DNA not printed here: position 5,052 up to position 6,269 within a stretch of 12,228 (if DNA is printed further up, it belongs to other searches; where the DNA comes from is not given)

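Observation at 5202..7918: Orphan F1-ATPase alpha-gamma gene pair without delta/b upstream or beta/epsilon downstream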

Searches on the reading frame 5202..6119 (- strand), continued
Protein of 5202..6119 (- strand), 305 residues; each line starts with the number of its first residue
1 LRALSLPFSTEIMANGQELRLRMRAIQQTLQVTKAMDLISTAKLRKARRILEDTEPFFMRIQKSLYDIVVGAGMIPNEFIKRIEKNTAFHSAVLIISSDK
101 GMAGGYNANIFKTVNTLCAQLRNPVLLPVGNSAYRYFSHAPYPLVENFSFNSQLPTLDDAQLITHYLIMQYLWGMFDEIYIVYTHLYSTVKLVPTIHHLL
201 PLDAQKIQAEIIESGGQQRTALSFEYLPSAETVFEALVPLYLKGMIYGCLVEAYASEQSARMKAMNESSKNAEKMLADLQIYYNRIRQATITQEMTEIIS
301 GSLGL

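Call 44: search_solved_structures(query=window:5202-6083:-, max_evalue=1e-30)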
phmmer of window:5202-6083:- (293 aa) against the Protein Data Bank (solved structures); distinct sequences matched with E-value up to 1e-30: 21.
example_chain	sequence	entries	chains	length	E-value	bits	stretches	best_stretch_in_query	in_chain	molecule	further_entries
6n2y_G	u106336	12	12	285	6.2e-45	156.9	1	1-290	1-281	ATP synthase gamma chain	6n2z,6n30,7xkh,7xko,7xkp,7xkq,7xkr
4xd7_G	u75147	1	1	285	1.2e-44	156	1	1-290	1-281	ATP synthase gamma chain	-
8hh1_G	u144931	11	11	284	1.3e-44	155.9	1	5-290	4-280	ATP synthase gamma chain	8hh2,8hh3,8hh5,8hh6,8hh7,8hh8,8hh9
2qe7_G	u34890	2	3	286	2.9e-44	154.7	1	5-290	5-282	ATP synthase subunit gamma | ATP synthase gamma chain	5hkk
5ik2_G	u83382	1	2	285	3.9e-44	154.3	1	5-290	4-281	ATP synthase gamma chain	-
7l1q_G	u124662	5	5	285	4e-44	154.3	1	1-290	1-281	ATP synthase gamma chain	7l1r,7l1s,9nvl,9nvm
9avj_G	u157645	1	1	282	4.6e-44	154.1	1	6-290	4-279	ATP synthase gamma chain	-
8yh8_G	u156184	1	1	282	1.1e-43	152.8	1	6-290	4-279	ATP synthase gamma chain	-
6foc_G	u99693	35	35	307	1e-40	143.1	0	5-166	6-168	ATP synthase gamma chain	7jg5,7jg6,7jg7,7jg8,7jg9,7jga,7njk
8j0s_G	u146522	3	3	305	8.9e-40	140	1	5-290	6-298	ATP synthase gamma chain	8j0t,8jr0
6q45_G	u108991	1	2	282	3.1e-36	128.4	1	5-291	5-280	ATP synthase gamma chain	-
9vkp_G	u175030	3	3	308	6.9e-36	127.3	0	164-290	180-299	ATP synthase gamma chain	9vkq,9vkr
5t4o_G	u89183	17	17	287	1.9e-35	125.8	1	1-291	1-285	ATP synthase gamma chain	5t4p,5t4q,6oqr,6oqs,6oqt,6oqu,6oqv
6fkf_g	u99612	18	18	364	2.7e-35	125.3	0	2-193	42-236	ATP synthase gamma chain, chloroplastic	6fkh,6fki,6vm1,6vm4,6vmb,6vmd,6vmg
8dbq_G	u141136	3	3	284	8.6e-35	123.7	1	3-290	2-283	ATP synthase gamma chain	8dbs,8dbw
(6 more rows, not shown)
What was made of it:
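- On F1 gamma subunit (TIGR01146 / PF00231): Residues 1-290 align to PS3 gamma residues 1-281, E 6e-45 (call 44).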

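Call 52: find_encoding_contigs(protein=P0126, flank=6000, max_places=2)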
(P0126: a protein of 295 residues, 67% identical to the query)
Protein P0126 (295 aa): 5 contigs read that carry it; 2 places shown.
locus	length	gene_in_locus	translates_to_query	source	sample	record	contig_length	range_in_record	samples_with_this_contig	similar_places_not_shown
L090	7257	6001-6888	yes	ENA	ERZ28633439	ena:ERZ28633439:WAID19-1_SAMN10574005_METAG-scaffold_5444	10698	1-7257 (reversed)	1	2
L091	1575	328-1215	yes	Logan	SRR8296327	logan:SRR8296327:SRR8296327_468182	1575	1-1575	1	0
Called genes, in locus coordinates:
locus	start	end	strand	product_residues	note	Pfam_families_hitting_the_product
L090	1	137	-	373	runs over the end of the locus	-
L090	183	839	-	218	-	PF27340:TP_0126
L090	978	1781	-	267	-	-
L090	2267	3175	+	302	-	PF00119:ATP-synt_A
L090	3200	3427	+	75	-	PF00137:ATP-synt_C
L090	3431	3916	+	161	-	PF00430:ATP-synt_B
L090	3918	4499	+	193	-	PF00213:OSCP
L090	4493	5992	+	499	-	PF02874:ATP-synt_ab_N (weak), PF00006:ATP-synt_ab, PF00306:ATP-synt_ab_C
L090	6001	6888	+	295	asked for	PF00231:ATP-synt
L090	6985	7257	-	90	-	?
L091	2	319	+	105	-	?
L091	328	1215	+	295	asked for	PF00231:ATP-synt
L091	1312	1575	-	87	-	?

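Call 53: find_encoding_contigs(protein=P0135, flank=6000, max_places=2)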
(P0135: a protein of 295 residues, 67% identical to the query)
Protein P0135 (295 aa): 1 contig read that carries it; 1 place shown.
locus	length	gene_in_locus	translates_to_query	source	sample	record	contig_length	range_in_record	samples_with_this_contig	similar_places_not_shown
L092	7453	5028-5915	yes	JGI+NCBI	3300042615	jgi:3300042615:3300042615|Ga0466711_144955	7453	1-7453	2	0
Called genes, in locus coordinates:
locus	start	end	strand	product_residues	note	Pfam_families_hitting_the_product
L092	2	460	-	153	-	?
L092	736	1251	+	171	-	-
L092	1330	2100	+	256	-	PF00119:ATP-synt_A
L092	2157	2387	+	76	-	PF00137:ATP-synt_C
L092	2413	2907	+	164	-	PF00430:ATP-synt_B, PF05405:Mt_ATP-synt_B (weak)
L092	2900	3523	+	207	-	PF00213:OSCP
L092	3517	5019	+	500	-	PF02874:ATP-synt_ab_N, PF00006:ATP-synt_ab, PF00306:ATP-synt_ab_C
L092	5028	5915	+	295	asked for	PF00231:ATP-synt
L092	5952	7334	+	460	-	PF02874:ATP-synt_ab_N, PF00006:ATP-synt_ab, PF22919:ATP-synt_VA_C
